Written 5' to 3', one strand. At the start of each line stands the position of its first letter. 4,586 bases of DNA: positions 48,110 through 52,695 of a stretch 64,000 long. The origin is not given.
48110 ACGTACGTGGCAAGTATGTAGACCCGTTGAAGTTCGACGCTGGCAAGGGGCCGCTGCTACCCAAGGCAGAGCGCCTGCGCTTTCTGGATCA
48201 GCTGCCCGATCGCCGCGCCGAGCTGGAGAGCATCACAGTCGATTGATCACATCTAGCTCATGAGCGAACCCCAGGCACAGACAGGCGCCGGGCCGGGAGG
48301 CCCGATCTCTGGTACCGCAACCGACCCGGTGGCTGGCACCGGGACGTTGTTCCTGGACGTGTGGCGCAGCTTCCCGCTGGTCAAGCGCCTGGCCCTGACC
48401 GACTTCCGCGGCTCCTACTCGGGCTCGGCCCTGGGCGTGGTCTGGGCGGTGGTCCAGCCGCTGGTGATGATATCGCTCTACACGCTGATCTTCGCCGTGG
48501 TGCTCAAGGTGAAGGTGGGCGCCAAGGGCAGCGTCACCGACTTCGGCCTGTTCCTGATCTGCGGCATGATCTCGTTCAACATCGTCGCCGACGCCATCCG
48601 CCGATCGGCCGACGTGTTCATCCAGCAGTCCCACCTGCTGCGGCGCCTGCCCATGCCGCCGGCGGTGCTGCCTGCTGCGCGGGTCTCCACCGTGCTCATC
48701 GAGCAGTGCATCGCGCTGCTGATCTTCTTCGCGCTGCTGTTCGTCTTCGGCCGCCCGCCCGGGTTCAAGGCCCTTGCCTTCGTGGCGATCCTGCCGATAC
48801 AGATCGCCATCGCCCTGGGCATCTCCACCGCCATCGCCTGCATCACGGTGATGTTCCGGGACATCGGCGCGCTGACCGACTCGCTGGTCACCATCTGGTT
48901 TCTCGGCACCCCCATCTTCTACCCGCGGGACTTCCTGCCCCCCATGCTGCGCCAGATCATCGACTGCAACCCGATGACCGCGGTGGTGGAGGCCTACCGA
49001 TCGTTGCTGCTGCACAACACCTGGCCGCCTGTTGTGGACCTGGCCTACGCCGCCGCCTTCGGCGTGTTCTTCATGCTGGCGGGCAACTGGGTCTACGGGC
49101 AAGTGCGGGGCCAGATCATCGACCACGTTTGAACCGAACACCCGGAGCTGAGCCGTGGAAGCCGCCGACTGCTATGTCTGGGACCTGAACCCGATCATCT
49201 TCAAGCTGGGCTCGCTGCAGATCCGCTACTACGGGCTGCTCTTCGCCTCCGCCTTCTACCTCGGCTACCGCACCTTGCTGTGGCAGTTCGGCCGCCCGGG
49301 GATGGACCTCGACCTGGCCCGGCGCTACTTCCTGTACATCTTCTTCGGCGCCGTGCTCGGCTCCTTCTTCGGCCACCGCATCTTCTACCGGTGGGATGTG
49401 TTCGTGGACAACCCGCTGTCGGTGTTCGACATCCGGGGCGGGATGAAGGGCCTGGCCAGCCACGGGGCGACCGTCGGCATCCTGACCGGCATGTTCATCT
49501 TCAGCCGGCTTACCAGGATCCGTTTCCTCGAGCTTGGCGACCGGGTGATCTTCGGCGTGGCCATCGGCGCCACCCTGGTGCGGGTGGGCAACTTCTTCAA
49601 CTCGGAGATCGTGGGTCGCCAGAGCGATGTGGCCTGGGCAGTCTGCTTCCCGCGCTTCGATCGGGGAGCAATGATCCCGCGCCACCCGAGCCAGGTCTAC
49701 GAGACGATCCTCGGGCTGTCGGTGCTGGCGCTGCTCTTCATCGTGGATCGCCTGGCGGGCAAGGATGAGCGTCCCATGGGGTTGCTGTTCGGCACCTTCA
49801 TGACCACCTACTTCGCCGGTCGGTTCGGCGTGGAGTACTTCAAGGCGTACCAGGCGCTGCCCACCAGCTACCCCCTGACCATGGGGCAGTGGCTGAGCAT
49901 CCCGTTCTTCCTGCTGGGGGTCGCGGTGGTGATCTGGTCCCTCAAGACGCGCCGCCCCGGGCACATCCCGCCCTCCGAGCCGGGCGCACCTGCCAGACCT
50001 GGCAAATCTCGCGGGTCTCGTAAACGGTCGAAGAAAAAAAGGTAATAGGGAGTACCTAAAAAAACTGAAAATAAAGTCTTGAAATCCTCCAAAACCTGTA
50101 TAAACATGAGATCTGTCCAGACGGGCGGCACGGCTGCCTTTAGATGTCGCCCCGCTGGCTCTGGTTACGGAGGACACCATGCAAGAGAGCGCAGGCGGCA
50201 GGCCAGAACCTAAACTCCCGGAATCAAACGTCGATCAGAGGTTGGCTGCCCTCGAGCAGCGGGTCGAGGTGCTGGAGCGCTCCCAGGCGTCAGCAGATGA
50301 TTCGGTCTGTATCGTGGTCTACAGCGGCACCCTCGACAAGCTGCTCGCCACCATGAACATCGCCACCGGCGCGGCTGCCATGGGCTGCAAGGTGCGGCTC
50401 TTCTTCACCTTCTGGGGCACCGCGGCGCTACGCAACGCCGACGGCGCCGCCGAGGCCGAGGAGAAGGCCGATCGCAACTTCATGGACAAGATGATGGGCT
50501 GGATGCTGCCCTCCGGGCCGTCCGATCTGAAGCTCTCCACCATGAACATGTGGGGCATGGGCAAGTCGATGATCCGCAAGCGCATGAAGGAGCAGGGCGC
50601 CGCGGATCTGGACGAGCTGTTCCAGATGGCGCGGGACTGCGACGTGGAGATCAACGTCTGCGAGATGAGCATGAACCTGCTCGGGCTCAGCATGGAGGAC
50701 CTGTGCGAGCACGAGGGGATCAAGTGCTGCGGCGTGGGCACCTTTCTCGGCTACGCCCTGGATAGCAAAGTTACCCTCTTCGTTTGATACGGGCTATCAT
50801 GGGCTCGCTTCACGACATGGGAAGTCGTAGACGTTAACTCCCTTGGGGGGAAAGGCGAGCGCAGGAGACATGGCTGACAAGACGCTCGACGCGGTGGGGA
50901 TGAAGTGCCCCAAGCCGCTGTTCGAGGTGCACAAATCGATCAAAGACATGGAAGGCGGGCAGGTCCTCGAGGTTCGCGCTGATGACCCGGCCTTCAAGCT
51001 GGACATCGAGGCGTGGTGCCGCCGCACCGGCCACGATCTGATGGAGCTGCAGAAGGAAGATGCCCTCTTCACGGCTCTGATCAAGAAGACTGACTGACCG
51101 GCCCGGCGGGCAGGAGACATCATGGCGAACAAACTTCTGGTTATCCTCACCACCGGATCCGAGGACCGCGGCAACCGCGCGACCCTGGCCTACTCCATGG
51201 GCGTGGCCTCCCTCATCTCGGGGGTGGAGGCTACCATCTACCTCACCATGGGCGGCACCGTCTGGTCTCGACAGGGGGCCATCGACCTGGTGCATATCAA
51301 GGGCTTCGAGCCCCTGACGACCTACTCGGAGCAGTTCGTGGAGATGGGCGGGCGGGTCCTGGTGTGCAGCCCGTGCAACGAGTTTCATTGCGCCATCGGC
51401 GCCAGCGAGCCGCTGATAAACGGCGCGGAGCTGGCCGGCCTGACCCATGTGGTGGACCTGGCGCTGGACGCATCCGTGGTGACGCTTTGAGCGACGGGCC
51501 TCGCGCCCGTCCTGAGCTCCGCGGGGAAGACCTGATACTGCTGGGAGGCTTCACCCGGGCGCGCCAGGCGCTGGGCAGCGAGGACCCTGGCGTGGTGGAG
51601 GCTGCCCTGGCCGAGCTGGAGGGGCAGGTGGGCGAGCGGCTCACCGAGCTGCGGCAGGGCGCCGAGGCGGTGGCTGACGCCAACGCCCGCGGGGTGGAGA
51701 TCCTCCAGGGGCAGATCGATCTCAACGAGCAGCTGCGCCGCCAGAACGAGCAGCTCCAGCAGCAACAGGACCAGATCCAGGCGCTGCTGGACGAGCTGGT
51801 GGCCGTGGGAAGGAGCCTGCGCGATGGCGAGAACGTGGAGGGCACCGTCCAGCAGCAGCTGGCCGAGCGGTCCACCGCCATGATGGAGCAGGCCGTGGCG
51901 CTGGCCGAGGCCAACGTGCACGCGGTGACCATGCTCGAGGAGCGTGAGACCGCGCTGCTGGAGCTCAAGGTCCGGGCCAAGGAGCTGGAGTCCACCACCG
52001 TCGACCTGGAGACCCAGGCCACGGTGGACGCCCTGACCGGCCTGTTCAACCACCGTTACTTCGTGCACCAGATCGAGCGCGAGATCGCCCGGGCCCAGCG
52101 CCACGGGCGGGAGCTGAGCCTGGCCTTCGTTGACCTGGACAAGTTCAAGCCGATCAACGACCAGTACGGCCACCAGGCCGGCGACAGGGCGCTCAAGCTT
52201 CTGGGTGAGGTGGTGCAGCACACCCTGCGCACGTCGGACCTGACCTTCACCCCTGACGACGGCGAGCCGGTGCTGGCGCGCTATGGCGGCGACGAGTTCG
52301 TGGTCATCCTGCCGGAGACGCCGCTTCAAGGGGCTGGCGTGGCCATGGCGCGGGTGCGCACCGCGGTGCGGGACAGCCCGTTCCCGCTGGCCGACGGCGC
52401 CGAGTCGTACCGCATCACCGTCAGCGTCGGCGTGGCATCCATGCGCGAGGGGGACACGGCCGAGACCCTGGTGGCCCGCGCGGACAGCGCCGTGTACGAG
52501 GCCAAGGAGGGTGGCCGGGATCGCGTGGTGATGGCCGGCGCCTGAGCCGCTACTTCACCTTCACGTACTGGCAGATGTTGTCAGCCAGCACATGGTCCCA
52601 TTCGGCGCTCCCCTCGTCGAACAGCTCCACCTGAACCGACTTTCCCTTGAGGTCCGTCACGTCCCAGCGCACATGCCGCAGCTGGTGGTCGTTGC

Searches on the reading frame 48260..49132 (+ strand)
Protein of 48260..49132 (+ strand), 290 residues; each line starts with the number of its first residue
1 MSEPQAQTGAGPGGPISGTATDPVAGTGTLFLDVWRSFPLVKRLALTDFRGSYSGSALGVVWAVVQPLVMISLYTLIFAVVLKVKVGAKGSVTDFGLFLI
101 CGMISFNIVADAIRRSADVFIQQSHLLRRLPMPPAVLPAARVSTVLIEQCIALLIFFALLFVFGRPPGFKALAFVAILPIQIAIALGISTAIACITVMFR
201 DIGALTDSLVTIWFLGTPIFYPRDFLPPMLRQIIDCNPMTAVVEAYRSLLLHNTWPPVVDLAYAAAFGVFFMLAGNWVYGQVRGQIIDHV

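Call 40: search_protein_families(library=pfam, proteins=[window:48260-49132:+], max_evalue=0.00001)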
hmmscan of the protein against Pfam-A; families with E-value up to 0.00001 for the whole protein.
window:48260-49132:+ (290 aa): 1 family
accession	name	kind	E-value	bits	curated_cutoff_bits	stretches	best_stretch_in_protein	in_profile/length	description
PF01061.29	ABC2_membrane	-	3.1e-18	66.5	26.9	1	45-250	7-210/211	ABC-2 type transporter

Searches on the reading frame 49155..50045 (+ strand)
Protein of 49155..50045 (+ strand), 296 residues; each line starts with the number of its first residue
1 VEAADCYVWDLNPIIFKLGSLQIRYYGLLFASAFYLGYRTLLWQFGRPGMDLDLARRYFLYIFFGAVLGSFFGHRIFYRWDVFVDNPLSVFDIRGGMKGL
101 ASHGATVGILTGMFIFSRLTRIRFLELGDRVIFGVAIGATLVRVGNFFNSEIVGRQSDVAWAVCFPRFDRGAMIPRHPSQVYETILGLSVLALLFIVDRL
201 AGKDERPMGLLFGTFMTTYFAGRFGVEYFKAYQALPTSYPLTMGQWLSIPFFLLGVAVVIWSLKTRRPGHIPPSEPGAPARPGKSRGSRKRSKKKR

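Call 41: search_protein_families(library=pfam, proteins=[window:49155-50045:+], max_evalue=0.00001)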
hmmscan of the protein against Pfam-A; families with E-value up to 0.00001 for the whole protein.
window:49155-50045:+ (296 aa): 1 family
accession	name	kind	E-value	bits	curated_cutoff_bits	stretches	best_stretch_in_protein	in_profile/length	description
PF01790.23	LGT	-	1.1e-55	189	24.9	1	13-261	1-240/240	Prolipoprotein diacylglyceryl transferase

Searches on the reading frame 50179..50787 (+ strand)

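Call 41: search_protein_families(library=pfam, proteins=[window:50179-50787:+], max_evalue=0.00001)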
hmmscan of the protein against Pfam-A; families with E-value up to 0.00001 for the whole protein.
window:50179-50787:+ (202 aa): 2 families
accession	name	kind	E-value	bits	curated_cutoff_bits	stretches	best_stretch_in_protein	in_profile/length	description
PF13686.11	DrsE_2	-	6.4e-41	140.3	25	1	41-201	3-156/156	DsrE/DsrF/DrsH-like family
PF02635.20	DsrE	-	1.1e-08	35.7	22.7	0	136-197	52-111/116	DsrE/DsrF-like family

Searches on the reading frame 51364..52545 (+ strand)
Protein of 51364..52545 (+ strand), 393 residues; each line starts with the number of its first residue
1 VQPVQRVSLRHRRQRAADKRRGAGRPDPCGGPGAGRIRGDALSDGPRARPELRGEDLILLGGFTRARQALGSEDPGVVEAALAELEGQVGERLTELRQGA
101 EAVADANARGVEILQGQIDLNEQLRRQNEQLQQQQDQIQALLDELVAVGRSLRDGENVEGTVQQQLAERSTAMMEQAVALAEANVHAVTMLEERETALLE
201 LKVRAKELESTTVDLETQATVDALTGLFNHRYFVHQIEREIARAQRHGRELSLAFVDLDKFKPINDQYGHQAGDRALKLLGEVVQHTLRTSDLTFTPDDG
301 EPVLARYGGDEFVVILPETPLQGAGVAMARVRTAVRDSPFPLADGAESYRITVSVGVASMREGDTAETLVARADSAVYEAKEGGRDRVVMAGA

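Call 41: search_protein_families(library=pfam, proteins=[window:51364-52545:+], max_evalue=0.00001)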
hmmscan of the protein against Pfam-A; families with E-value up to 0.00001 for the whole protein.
window:51364-52545:+ (393 aa): 1 family
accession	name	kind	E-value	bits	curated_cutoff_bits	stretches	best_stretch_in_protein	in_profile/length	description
PF00990.26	GGDEF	-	2.1e-44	151.6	23.8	1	219-387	1-161/161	Diguanylate cyclase, GGDEF domain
